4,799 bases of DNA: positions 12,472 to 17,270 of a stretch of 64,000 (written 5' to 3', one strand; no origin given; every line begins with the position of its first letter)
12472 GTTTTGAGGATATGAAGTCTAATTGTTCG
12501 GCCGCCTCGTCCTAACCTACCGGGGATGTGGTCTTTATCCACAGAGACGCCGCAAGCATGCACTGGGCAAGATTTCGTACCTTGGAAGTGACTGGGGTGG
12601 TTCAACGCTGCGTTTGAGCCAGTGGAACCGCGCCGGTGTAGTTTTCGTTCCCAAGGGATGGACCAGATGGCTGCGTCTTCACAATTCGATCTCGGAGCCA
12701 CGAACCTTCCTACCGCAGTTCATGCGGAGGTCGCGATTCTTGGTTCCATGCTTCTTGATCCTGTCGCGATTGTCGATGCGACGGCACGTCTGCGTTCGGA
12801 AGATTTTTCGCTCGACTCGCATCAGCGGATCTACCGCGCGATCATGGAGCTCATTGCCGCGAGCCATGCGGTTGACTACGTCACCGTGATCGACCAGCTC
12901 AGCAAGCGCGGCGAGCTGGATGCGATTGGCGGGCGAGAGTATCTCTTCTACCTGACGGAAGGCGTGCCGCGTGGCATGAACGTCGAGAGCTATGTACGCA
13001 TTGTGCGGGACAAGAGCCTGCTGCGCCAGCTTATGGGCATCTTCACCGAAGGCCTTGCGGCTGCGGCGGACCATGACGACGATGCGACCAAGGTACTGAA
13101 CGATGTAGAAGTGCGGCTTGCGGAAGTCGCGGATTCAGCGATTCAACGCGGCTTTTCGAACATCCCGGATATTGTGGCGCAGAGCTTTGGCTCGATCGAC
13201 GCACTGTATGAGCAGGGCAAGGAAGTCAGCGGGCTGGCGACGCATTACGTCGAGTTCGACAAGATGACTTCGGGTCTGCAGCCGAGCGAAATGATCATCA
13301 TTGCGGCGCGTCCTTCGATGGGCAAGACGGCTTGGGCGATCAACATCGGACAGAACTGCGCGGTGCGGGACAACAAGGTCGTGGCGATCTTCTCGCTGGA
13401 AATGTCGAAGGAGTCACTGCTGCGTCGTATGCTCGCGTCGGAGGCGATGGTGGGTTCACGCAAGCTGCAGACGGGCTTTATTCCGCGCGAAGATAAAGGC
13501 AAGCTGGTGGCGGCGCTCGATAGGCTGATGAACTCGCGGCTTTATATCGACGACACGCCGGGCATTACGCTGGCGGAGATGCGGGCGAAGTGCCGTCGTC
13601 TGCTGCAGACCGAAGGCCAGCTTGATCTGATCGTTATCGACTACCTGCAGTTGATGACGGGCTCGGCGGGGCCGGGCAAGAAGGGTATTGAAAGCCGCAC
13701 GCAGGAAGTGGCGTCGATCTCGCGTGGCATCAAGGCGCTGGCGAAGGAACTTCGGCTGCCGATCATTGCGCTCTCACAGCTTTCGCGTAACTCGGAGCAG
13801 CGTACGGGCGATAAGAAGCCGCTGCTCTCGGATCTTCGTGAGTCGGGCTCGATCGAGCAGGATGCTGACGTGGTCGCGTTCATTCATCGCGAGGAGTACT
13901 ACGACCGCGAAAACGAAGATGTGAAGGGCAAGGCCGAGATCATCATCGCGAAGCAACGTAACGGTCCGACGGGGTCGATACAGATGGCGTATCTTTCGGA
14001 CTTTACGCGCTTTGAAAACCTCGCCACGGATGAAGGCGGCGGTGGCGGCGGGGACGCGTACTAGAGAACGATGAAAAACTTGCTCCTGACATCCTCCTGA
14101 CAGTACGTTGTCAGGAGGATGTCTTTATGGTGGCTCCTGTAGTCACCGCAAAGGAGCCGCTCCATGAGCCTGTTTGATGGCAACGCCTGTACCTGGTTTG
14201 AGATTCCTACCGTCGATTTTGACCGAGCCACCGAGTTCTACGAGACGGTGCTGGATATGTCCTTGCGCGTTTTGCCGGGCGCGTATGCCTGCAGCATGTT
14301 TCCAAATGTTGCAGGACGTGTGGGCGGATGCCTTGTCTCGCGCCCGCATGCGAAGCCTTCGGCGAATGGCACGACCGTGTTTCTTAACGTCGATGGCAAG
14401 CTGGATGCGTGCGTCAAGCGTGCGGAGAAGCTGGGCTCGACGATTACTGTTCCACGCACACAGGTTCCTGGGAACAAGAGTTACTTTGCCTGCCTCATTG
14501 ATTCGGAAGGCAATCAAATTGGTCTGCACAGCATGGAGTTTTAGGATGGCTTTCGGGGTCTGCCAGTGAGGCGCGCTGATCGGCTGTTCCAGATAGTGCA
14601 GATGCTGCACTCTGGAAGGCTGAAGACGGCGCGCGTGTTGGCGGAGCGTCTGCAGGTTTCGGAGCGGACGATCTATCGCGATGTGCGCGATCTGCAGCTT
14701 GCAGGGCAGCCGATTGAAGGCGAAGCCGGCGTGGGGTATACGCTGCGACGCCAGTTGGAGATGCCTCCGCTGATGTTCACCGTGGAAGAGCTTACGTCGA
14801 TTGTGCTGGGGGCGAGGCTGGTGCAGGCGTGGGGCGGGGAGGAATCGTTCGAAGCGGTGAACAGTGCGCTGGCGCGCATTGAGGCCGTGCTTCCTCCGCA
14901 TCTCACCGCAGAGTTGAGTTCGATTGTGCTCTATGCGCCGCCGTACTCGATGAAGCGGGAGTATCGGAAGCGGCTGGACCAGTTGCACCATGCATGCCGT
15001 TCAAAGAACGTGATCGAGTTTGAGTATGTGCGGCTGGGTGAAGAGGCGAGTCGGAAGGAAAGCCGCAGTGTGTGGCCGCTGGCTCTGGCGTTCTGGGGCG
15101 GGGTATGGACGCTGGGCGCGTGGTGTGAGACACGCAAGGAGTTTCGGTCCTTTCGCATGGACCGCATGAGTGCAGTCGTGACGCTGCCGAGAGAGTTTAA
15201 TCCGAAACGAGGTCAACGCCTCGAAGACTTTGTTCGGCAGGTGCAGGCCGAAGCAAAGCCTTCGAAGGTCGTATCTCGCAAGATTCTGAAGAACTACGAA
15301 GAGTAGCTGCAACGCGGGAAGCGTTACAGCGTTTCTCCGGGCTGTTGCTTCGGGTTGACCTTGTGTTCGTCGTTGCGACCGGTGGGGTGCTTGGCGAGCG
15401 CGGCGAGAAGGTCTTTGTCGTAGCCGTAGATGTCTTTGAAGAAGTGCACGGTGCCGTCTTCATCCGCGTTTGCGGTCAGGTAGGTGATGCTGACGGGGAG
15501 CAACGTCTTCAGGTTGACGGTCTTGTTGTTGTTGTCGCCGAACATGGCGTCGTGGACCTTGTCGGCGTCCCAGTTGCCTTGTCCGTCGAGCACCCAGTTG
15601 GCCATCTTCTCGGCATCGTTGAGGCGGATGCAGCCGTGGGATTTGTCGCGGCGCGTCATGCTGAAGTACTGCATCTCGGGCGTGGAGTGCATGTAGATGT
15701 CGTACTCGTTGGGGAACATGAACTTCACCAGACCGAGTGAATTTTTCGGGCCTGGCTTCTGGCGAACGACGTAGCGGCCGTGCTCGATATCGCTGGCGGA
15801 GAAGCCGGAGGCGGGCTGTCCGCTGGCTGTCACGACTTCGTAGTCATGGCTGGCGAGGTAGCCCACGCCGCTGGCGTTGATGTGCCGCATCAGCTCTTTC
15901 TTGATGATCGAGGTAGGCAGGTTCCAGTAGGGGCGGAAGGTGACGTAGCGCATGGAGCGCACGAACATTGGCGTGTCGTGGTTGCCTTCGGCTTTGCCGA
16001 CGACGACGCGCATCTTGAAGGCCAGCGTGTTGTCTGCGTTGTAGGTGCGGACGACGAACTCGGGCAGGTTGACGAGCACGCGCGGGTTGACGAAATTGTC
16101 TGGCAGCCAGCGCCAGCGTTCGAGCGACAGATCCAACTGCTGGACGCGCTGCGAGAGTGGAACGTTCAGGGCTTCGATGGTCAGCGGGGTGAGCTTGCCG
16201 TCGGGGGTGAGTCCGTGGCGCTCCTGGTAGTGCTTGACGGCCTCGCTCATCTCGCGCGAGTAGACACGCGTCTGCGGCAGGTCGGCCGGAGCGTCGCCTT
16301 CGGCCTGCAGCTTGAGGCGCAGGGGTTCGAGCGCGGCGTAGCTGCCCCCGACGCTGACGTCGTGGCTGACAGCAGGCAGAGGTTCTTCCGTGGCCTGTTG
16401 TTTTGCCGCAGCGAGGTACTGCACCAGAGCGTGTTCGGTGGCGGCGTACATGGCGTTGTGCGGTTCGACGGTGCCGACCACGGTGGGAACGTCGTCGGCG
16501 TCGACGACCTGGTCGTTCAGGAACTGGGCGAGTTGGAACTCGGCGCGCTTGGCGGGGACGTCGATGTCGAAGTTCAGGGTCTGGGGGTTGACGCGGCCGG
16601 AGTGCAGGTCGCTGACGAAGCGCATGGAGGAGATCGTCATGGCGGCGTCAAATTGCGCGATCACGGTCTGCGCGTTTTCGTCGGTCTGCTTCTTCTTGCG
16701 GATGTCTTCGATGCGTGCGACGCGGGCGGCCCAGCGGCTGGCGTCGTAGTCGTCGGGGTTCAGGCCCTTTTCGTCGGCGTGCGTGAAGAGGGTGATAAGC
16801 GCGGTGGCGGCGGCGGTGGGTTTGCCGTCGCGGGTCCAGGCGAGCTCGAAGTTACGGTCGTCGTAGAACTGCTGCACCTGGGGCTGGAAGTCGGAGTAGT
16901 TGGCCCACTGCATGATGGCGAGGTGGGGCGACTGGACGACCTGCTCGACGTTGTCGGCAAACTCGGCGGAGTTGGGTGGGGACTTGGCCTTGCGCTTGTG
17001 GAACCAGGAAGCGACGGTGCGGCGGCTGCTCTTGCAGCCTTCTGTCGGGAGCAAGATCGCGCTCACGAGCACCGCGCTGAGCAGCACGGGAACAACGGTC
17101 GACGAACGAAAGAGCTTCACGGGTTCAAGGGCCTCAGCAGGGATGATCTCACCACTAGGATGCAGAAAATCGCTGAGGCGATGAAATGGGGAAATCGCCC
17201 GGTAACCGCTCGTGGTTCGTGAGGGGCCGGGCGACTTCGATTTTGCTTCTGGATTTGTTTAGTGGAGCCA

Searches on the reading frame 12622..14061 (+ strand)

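Call 72: search_protein_families(library=pfam, proteins=[window:12622-14061:+], max_evalue=0.001)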
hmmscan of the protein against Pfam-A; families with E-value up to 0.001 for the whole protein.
window:12622-14061:+ (480 aa): 3 families
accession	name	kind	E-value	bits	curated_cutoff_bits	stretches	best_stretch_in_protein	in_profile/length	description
PF03796.21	DnaB_C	-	1.2e-103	346.4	27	1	204-466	1-255/255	DnaB-like helicase C terminal domain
PF00772.26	DnaB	-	3.5e-28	98.1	23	1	29-130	2-103/103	DnaB-like helicase N terminal domain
PF13481.12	AAA_25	-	2.3e-08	34.4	27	1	221-355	32-165/195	AAA domain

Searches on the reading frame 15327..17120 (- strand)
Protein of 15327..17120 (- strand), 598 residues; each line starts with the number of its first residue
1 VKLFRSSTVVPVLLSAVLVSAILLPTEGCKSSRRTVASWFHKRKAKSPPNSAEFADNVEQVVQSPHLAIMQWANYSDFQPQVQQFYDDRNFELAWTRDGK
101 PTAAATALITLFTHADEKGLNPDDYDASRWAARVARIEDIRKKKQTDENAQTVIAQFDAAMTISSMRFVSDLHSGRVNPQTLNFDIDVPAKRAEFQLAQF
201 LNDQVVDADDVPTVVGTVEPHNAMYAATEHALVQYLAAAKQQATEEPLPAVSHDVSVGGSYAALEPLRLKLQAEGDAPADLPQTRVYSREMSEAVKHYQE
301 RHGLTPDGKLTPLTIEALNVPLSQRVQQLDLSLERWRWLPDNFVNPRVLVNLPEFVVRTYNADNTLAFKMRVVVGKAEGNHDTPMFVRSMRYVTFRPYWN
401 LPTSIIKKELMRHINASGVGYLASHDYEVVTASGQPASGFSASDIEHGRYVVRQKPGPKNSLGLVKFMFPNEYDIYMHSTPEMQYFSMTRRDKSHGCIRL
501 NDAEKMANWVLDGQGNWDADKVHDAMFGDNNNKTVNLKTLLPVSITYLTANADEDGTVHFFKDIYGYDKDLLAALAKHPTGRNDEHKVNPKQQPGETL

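Call 72: search_protein_families(library=pfam, proteins=[window:15327-17120:-], max_evalue=0.001)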
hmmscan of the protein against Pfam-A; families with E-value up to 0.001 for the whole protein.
window:15327-17120:- (598 aa): 3 families
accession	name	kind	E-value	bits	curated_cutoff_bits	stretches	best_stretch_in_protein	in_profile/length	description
PF20142.4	Scaffold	-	1.1e-29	104.4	24.6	1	81-232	2-139/139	Scaffold domain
PF03734.19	YkuD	-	3.4e-23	83.3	23.4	1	346-513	2-141/146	L,D-transpeptidase catalytic domain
PF01471.23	PG_binding_1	-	9.4e-09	35.8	23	1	270-318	11-57/57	Putative peptidoglycan binding domain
